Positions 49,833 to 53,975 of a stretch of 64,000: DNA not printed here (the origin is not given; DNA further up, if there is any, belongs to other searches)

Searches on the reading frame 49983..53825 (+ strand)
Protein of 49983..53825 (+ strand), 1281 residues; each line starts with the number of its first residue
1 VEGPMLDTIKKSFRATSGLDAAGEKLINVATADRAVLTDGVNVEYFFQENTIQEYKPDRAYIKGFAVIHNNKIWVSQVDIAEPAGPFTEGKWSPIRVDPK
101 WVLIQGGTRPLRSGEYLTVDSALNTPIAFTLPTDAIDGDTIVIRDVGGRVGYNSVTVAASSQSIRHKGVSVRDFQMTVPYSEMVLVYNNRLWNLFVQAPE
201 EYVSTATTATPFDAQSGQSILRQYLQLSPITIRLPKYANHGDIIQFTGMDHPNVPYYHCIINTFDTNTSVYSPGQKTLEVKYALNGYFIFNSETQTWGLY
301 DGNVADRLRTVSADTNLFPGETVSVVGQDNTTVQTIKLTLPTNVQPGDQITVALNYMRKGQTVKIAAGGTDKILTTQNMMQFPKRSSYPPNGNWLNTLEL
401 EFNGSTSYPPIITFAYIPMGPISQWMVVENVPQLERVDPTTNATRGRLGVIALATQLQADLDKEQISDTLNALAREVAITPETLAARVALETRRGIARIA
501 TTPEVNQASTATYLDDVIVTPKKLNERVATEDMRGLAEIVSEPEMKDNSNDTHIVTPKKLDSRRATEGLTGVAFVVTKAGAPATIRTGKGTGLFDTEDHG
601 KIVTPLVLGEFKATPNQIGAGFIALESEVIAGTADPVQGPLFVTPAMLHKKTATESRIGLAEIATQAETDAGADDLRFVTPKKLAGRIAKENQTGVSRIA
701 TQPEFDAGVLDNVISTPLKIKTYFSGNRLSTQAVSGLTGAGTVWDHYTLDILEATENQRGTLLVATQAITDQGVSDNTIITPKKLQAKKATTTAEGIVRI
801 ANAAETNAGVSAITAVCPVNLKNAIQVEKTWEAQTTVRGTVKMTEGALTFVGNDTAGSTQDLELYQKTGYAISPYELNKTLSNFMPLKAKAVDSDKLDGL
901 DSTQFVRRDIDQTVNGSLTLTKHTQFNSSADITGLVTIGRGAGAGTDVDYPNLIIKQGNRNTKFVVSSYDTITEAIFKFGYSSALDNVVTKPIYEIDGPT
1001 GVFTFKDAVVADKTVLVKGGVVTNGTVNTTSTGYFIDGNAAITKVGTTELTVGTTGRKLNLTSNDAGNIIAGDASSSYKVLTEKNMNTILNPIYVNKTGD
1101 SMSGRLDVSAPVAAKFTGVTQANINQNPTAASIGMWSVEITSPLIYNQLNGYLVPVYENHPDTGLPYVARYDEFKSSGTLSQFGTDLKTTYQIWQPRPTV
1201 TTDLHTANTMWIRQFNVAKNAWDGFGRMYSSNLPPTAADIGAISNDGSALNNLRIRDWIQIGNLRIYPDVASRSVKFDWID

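Call 66: search_protein_families(library=phrogs, proteins=[window:49983-53825:+], max_evalue=0.00001)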
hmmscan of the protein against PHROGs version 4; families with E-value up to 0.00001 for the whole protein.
window:49983-53825:+ (1281 aa): 5 families
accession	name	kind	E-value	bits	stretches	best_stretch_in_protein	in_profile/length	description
phrog_972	-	tail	0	1620.5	1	7-1281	2-1246/1246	tail fiber protein proximal subunit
phrog_910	-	tail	3.1e-44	153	3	612-725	51-168/497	tail collar fiber protein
phrog_35342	-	tail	9.1e-13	48.7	2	627-719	263-349/469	tail fiber protein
phrog_15547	-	unknown function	1.4e-12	48.6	0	652-690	140-178/373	-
phrog_4849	-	tail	6.3e-07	29.3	1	620-690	109-177/788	tail protein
